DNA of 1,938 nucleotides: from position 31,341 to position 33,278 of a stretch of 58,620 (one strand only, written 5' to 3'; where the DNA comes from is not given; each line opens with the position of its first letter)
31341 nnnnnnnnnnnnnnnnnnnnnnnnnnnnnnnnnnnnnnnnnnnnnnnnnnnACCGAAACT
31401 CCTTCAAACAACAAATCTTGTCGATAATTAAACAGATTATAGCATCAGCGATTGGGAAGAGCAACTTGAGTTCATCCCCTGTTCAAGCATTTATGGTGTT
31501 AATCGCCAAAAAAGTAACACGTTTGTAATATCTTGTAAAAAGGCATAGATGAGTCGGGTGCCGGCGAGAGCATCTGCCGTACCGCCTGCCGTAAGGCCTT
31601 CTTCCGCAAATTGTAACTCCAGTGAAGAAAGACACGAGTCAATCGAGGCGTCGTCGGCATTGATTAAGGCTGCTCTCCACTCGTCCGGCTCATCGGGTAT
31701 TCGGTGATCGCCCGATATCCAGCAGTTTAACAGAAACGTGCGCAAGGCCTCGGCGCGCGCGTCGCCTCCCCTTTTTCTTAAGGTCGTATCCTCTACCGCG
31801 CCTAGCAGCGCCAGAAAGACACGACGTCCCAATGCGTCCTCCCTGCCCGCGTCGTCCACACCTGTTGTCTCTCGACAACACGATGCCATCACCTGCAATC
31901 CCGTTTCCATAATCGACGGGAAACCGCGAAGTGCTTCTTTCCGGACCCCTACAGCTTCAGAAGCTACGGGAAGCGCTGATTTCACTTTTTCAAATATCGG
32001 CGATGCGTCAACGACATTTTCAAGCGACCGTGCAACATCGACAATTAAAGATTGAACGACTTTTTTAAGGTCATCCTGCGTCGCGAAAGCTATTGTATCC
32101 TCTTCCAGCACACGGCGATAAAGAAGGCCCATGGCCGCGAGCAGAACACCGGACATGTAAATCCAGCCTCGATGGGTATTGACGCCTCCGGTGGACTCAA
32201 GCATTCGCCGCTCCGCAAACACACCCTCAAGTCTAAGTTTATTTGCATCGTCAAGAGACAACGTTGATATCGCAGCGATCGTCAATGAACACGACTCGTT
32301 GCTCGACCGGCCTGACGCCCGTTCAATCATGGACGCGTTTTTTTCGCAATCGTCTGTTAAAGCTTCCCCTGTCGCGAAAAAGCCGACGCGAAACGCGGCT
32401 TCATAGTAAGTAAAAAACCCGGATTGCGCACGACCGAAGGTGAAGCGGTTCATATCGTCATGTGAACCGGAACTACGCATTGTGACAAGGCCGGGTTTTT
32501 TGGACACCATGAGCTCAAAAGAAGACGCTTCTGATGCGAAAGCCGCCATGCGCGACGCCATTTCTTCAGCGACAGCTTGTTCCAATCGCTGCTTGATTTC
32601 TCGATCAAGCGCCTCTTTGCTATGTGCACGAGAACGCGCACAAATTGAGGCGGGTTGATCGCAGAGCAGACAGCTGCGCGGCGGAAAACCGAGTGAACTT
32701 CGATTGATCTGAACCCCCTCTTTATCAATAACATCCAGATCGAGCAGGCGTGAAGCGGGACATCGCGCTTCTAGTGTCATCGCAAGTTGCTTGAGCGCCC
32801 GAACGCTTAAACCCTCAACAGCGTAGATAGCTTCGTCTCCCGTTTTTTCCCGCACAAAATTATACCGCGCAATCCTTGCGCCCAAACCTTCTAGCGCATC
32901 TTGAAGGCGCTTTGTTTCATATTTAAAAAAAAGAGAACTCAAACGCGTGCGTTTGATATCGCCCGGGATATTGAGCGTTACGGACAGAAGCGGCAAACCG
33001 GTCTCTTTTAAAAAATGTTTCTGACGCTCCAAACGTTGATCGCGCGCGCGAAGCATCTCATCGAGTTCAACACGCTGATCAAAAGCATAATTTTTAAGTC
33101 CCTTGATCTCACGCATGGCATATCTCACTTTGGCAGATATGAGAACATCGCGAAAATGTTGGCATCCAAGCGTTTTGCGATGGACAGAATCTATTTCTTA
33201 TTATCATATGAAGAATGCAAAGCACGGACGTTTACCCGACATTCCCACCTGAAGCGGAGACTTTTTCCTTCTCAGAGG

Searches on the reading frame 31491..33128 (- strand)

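Call 33: search_protein_families(library=pfam, proteins=[window:31491-33128:-], max_evalue=0.00001)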
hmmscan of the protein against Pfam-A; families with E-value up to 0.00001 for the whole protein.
window:31491-33128:- (545 aa): 2 families
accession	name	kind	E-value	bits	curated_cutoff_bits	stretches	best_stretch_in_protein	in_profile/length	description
PF03802.19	CitX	-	9.2e-45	152.8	25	1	20-184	1-164/165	Apo-citrate lyase phosphoribosyl-dephospho-CoA transferase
PF01874.21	CitG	-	2.1e-32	113.3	27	1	196-526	2-282/284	ATP:dephospho-CoA triphosphoribosyl transferase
